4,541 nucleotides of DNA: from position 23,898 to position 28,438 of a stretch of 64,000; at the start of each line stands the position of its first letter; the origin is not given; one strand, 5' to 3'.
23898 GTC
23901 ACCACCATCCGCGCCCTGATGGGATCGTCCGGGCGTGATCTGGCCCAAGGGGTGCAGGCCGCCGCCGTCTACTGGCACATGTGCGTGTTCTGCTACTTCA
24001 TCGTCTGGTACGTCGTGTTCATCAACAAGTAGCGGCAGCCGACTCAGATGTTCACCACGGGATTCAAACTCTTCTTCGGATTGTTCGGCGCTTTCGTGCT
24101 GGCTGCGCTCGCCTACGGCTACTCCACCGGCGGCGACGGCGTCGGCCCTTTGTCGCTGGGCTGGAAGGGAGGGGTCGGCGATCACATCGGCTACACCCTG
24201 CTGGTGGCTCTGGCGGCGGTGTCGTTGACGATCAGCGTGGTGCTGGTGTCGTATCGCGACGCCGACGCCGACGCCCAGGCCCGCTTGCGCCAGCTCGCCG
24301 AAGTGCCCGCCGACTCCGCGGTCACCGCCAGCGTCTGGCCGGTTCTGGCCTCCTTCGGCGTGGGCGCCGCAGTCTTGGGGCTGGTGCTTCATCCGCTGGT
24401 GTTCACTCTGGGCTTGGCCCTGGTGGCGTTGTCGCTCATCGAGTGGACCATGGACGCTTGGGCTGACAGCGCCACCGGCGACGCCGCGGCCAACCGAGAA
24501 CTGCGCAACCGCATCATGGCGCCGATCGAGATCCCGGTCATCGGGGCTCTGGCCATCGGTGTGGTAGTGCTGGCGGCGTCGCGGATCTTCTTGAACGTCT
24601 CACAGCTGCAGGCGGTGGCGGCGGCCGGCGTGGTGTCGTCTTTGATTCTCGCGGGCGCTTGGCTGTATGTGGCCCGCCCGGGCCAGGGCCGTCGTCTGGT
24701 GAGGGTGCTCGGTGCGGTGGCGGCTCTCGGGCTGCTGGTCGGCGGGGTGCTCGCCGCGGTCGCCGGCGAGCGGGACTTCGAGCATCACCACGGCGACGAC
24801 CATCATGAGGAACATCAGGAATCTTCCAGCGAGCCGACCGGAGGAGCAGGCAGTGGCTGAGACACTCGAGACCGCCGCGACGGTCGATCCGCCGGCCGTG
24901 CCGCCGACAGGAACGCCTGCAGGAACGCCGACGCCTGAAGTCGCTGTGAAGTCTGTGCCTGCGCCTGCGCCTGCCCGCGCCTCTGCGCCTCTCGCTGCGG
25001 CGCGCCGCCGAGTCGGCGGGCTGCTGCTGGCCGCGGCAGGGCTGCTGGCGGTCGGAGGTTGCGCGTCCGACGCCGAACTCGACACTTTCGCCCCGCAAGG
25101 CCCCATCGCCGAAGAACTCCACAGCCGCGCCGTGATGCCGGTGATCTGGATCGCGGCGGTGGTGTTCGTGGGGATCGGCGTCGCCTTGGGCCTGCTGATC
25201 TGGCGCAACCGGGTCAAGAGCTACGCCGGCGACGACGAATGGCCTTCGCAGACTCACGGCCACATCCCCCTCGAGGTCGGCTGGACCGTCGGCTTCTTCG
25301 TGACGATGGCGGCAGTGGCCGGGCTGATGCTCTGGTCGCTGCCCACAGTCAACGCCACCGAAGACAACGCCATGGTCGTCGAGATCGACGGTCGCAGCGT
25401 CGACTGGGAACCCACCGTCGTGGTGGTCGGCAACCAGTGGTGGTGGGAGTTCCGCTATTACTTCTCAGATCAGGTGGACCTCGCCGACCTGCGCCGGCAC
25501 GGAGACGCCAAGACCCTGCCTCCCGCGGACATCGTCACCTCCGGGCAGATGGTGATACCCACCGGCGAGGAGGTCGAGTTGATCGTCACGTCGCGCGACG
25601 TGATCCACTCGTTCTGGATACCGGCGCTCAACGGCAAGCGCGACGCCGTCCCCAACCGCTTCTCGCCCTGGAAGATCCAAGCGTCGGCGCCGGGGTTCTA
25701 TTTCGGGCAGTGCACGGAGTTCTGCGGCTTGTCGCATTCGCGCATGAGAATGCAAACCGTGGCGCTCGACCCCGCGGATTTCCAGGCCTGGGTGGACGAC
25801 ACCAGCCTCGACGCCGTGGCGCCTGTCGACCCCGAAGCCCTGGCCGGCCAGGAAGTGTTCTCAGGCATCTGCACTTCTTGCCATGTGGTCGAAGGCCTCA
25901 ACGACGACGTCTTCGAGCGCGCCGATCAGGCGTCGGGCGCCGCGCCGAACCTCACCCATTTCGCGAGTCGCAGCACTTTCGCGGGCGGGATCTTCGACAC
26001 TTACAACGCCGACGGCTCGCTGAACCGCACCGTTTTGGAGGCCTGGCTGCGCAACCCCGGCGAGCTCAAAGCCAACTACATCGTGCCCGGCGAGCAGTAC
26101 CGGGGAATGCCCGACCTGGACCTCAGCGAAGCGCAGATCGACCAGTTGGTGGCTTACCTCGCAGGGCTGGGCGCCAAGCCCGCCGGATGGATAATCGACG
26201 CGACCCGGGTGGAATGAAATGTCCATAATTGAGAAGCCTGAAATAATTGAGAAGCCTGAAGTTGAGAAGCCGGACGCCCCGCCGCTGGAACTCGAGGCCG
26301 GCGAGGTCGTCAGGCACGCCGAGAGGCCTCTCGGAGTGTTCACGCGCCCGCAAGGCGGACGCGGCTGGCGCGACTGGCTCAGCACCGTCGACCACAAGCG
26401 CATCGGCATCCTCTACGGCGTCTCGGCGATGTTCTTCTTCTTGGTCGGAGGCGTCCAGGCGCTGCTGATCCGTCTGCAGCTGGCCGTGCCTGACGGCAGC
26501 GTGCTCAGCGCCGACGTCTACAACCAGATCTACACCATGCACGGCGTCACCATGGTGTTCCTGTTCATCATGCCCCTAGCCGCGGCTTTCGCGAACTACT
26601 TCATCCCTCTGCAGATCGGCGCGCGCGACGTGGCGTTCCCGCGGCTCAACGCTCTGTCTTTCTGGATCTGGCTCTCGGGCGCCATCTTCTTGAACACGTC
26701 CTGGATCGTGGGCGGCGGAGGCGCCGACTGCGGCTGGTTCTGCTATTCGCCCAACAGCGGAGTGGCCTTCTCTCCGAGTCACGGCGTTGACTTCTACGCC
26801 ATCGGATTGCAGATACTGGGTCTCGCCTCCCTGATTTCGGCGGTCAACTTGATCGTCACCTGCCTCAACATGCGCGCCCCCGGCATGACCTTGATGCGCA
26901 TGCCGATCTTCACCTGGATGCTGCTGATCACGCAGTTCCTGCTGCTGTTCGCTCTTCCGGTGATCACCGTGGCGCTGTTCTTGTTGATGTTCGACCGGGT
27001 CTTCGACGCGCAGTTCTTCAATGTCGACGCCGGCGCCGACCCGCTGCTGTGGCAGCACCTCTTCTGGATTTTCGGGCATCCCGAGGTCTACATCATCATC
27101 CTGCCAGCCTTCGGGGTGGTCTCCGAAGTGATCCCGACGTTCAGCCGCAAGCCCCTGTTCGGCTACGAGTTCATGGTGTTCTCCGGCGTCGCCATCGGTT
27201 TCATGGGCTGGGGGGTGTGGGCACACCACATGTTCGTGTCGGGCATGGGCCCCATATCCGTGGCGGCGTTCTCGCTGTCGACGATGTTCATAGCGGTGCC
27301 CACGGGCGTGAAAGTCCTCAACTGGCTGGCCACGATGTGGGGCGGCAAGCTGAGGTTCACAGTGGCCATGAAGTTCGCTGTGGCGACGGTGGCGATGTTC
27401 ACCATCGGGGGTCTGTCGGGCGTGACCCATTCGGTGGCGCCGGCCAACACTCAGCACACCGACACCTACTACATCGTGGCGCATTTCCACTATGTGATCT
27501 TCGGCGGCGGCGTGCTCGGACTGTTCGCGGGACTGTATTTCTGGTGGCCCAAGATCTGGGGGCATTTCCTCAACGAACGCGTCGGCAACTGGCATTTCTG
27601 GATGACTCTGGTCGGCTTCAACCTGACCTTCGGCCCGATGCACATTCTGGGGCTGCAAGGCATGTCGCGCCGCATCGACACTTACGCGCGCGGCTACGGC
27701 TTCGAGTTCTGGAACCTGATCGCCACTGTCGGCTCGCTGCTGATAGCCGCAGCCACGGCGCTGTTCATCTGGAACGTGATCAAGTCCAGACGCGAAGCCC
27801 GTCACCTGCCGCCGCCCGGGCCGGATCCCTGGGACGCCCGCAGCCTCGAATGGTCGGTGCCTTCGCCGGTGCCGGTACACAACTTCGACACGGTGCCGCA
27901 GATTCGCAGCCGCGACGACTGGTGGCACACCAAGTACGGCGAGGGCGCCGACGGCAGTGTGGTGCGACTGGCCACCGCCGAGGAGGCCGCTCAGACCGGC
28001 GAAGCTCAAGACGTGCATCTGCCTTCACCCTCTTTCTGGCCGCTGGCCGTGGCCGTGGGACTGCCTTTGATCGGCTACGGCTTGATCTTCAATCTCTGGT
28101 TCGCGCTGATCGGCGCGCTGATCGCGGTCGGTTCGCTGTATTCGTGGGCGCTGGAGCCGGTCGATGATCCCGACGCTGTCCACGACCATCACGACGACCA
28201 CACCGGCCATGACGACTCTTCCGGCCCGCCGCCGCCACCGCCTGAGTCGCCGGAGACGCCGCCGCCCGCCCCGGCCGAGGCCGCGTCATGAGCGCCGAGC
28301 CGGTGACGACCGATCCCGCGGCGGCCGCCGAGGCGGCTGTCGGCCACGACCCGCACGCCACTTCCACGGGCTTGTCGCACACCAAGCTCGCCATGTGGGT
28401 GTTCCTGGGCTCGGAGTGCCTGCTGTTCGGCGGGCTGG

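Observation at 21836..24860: Ligand-less 'shadow' oxidase module (subunit I-like, III-like, CtaF-like) between ctaB and the genuine ctaC-D-E operon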

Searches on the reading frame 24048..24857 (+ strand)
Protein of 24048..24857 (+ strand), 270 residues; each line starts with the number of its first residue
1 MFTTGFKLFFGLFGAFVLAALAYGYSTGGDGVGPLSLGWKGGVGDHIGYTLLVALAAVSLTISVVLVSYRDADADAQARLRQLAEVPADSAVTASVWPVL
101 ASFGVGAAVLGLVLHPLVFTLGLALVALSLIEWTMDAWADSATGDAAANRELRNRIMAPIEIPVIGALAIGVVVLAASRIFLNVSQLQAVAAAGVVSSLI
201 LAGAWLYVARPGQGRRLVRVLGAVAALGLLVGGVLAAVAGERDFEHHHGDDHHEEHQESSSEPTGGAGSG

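Call 6: search_protein_families(library=pfam, proteins=[window:24048-24857:+], max_evalue=0.1)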
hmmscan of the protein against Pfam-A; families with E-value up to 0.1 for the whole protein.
window:24048-24857:+ (270 aa): 0 families

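Call 9: search_protein_families(library=ncbifam, proteins=[window:24048-24857:+], max_evalue=0.1)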
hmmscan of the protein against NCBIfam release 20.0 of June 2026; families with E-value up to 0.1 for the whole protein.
window:24048-24857:+ (270 aa): 0 families

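Call 23: find_homologous_proteins(query=window:24048-24857:+, max_evalue=0.001)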
Query window:24048-24857:+ (270 aa): 261 proteins with E <= 0.001 among 8000 candidates; the best 120 are listed.
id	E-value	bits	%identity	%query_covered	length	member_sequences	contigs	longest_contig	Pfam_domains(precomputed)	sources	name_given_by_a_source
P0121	1.1e-163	561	100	100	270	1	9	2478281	-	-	-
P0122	4.5e-137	474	86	94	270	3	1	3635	-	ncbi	-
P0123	1.9e-132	459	84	88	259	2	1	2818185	-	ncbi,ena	-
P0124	1.3e-125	436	78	96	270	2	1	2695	-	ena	-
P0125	9.0e-125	434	77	93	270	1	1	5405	-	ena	-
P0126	2.6e-124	432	78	94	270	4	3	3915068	-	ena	-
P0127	3.2e-124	432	78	96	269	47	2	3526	-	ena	-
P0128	1.5e-123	430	80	90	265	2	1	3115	-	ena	-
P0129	4.0e-123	428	76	96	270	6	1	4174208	-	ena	-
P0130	1.7e-122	426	79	94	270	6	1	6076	-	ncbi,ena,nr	ncbi:MAG: hypothetical protein OXC00_06590 [Acidimicrobiaceae bacterium]|nr:hypothetical protein [Ac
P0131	4.3e-121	422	76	91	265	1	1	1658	-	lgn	-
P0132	5.9e-121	421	75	94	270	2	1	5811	-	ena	-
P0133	1.9e-120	420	75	93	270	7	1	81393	-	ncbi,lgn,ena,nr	ncbi:MAG: hypothetical protein OXL98_15880 [Acidimicrobiaceae bacterium]|nr:hypothetical protein [Ac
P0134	2.0e-120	419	78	91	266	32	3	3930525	-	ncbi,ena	-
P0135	2.2e-119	416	75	94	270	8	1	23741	-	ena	-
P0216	7.6e-78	280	52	92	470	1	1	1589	-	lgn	-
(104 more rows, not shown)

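Call 25: search_solved_structures(query=A2, max_evalue=10, show_alignments=3)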
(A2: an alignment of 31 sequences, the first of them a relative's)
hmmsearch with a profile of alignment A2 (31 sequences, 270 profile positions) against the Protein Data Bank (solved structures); distinct sequences matched with E-value up to 10: 3.
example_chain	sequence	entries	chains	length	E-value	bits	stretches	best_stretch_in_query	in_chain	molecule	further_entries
7jro_c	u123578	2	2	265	0.1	15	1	90-138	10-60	COX3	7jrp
1m56_C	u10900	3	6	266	0.29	13.5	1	94-146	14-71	CYTOCHROME C OXIDASE | Cytochrome c oxidase polypeptide III (Cytochrome AA3 subunit 3)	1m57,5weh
6k1h_Z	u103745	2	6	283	9.1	8.6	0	94-128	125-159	PTS mannose transporter subunit IID | PTS system mannose-specific EIID component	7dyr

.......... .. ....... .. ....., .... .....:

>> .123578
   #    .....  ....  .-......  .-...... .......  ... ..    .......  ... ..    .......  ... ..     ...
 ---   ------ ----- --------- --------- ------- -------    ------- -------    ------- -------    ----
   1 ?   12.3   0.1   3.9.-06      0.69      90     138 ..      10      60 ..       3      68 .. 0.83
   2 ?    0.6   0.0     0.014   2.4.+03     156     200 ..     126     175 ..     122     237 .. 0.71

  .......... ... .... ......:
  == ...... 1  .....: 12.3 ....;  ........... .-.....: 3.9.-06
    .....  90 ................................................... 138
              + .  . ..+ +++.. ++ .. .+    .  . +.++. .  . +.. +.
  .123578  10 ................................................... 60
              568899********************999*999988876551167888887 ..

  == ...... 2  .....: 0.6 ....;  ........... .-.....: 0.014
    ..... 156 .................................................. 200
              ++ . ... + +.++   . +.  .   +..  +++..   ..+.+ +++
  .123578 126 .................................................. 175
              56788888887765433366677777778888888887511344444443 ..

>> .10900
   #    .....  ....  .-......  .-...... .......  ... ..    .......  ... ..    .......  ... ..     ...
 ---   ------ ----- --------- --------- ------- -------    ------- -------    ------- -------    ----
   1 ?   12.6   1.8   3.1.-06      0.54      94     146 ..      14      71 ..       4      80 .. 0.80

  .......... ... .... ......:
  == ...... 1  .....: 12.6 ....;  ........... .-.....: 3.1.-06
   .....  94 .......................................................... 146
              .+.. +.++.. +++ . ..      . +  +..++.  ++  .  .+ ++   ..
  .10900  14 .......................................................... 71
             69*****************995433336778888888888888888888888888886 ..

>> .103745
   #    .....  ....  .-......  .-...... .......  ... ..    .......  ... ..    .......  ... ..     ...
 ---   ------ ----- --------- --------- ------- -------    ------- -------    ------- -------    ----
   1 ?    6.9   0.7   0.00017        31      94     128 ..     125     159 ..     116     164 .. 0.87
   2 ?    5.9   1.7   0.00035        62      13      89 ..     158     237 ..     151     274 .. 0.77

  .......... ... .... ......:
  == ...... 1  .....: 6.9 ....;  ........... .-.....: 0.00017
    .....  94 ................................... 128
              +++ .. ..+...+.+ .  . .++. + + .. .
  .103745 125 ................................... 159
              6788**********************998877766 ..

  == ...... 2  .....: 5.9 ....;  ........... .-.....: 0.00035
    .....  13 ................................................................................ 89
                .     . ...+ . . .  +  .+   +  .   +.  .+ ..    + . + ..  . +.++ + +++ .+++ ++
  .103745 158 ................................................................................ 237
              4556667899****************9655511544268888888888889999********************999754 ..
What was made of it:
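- Tried and rejected: A PDB sequence search with the X4 profile gave only weak COX3 N-terminal matches (call 25).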

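Call 35: predict_structure(alignment_id=A2)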
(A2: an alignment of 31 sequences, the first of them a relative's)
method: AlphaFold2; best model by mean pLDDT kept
length: 270 residues; sequences in the alignment: 31
mean_pLDDT: 60.1   pTM: 0.41
mean pLDDT of the five models: 60.1, 56.2, 55.3, 51.1, 49.1
residues with pLDDT >= 90: 0; 70-90: 40; 50-70: 177; < 50: 53
segments of 3 or more residues with pLDDT < 50: 29-35, 37-39, 72-74, 85-94, 241-262, 267-270
pLDDT, mean of each block of 10 residues (from residue 1): 63 76 63 48 62 79 71 51 49 51 59 60 68 60 68 62 59 60 59 66 64 63 62 60 45 44 46
secondary structure, 60 per line:
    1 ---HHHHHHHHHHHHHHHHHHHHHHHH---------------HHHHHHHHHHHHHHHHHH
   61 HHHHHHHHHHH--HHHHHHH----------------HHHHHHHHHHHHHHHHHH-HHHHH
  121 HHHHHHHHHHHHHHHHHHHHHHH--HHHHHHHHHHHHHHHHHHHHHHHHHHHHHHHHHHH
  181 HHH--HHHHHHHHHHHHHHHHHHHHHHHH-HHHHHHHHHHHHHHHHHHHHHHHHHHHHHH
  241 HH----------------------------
elements in order: H4-27 H43-71 H74-80 H97-114 H116-143 H146-183 H186-209 H211-242
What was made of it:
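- Tried and rejected: AF2 model of X4: pLDDT was only 60 (call 35), so I did not use it for a fold search.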

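Call 36: search_protein_families(library=pfam, alignment_id=A2, max_evalue=10)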
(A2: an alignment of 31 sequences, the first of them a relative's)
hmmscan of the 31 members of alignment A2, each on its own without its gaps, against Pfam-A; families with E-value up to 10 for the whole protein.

A. member 1, P0121 (270 aa): 2 families
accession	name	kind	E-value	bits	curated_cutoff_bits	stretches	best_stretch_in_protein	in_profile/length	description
PF09534.15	Trp_oprn_chp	-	0.48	10.7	29.6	2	51-111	72-132/180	Tryptophan-associated transmembrane protein (Trp_oprn_chp)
PF12270.13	Cyt_c_ox_IV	-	1.7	9.1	26.9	1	7-136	6-125/132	Cytochrome c oxidase subunit IV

B. families by the number of members that match (of 31 scanned): 34 families (the first 25 are shown)
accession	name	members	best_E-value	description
PF12270.13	Cyt_c_ox_IV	16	0.00063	Cytochrome c oxidase subunit IV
PF09534.15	Trp_oprn_chp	6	0.016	Tryptophan-associated transmembrane protein (Trp_oprn_chp)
PF10873.13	CYYR1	3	0.051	Cysteine and tyrosine-rich protein 1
PF05545.16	FixQ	2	0.0058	Cbb3-type cytochrome oxidase component FixQ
PF24396.1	DUF7541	2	0.012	Family of unknown function (DUF7541)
PF03419.18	Peptidase_U4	2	0.043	Sporulation factor SpoIIGA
PF13567.11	DUF4131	2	0.16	Domain of unknown function (DUF4131)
PF14851.11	FAM176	2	0.2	FAM176 family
PF20237.3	DUF6594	2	1.4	Family of unknown function (DUF6594)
PF08019.17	EptA_B_N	2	4.2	Phosphoethanolamine transferase EptA/EptB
PF04932.20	Wzy_C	1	0.0017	O-Antigen ligase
PF20485.3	DUF6724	1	0.0031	Family of unknown function (DUF6724)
PF12553.13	DUF3742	1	0.01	Protein of unknown function (DUF3742)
PF20358.3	DUF6653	1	0.033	Family of unknown function (DUF6653)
PF20337.3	DUF6632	1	0.035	Family of unknown function (DUF6632)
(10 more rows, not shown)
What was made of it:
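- Closest known: A-type haem-copper oxidase core of Actinomycetota and Bacillota. Same: The X4 N-terminal half resembles actinobacterial CtaF (call 36).
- Checked: PF12270 matches residues 7-136 below threshold in 16 of 31 family members (best E 6e-4, call 36).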

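Call 87: search_protein_families(library=pfam, proteins=[P0216], max_evalue=1)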
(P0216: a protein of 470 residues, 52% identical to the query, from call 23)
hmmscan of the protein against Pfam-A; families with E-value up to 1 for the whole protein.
P0216 (470 aa): 1 family
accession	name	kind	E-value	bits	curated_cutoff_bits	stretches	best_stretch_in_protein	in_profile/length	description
PF00510.24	COX3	-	0.00033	21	23.8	1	34-159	91-220/258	Cytochrome c oxidase subunit III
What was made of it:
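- Tried and rejected: X3-X4 fusion protein P0216 (470 aa, calls 23, 87) as evidence of physical association: I discounted it.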

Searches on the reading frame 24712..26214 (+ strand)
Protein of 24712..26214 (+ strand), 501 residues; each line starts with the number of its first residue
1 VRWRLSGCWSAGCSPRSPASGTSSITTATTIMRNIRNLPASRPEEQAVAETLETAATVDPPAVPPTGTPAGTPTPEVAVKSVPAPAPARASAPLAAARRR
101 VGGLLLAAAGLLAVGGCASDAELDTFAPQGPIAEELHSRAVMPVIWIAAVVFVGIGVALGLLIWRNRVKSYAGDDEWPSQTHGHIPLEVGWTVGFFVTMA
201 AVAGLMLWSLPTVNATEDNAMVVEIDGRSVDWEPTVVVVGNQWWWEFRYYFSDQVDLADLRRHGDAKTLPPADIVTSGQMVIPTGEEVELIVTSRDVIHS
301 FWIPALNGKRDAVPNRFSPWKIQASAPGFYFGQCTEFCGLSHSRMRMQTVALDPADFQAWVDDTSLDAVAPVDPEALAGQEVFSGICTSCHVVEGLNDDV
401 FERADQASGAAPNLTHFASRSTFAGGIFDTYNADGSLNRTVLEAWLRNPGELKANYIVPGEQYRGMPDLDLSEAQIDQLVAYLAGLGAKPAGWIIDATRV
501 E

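Call 6: search_protein_families(library=pfam, proteins=[window:24712-26214:+], max_evalue=0.1)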
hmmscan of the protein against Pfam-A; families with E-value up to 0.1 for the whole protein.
window:24712-26214:+ (501 aa): 3 families
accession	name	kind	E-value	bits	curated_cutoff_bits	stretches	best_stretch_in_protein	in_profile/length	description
PF00116.26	COX2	-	9e-23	80.9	22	1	235-347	2-115/120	Cytochrome C oxidase subunit II, periplasmic domain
PF00034.26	Cytochrom_C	-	2.8e-05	25.8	21.3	1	378-486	3-89/90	Cytochrome c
PF13442.11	Cytochrome_CBB3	-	0.00063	20.5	27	1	375-483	2-68/68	Cytochrome C oxidase, cbb3-type, subunit III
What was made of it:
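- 24853..26217 (+): ctaC: genuine subunit II with a fused cytochrome c (caa3 type). The probable start overlaps the X4 stop by 8 nt. Pfam COX2 E 9e-23 and Cytochrom_C E 2.8e-5 (call 6).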

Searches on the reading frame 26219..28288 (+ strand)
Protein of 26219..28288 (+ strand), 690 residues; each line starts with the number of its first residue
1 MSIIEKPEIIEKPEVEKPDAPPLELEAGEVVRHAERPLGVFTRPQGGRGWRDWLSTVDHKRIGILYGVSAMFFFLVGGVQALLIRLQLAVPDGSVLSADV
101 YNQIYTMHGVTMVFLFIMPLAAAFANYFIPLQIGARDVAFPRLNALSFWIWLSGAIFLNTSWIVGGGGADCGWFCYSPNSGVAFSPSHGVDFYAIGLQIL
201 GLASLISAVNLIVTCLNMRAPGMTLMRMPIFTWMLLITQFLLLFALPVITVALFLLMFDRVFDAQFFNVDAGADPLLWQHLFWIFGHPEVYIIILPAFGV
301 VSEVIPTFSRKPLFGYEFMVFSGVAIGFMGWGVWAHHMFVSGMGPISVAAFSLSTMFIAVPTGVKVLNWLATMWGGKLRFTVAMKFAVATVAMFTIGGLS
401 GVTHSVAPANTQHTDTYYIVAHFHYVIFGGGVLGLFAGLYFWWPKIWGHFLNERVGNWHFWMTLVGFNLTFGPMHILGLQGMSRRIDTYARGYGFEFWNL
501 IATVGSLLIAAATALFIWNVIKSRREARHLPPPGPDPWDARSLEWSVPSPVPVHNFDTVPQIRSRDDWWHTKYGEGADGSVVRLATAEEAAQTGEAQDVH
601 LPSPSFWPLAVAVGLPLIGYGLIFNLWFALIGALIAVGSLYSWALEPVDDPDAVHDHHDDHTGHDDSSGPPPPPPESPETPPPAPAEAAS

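Call 6: search_protein_families(library=pfam, proteins=[window:26219-28288:+], max_evalue=0.1)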
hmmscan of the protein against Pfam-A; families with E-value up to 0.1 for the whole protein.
window:26219-28288:+ (690 aa): 3 families
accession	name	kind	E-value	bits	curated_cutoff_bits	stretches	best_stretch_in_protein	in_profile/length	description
PF00115.25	COX1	-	4e-154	514.1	34.8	1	61-507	1-435/436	Cytochrome C and Quinol oxidase polypeptide I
PF12270.13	Cyt_c_ox_IV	-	8.6e-05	23.1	26.9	1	601-646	80-125/132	Cytochrome c oxidase subunit IV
PF24396.1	DUF7541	-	0.018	15.3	28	1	602-640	12-51/120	Family of unknown function (DUF7541)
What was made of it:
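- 26219..28291 (+): ctaD: genuine subunit I with all ligands, plus a C-terminal 2-TM hairpin and a His/Asp-rich tail. PF12270-like hairpin at residues 601-646 (call 6).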

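Call 9: search_protein_families(library=ncbifam, proteins=[window:26219-28288:+], max_evalue=0.1)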
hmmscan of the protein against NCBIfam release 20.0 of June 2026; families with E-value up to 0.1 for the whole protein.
window:26219-28288:+ (690 aa): 7 families
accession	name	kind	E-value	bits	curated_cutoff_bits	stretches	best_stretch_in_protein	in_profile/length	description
TIGR02891.1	CtaD_CoxA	equivalog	1e-206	687.5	670.75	1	53-562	1-504/504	cytochrome c oxidase subunit I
TIGR02882.1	QoxB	equivalog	1.5e-199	664.6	1015.5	1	50-646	41-624/643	cytochrome aa3 quinol oxidase subunit I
NF050116.1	cyt_aa3_Actin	exception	1.1e-185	618.4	880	1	53-574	2-519/522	aa3-type cytochrome oxidase subunit I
TIGR02843.1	CyoB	equivalog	8.8e-180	599.3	1020.35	1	50-637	44-620/646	cytochrome o ubiquinol oxidase subunit I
NF011592.0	PRK15017.1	equivalog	8.9e-144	480.7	1271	1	50-649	45-631/663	cytochrome o ubiquinol oxidase subunit I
NF041075.1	quin_ox_SoxB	equivalog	4.8e-25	88.5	700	1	69-519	3-449/468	proton pump complex quinol oxidase subunit SoxB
TIGR00780.1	ccoN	equivalog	3.8e-11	42.6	583.15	1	264-488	186-414/474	cytochrome-c oxidase, cbb3-type subunit I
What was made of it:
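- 26219..28291 (+): TIGR02891 687 bits, above its cut-off (calls 6, 9).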
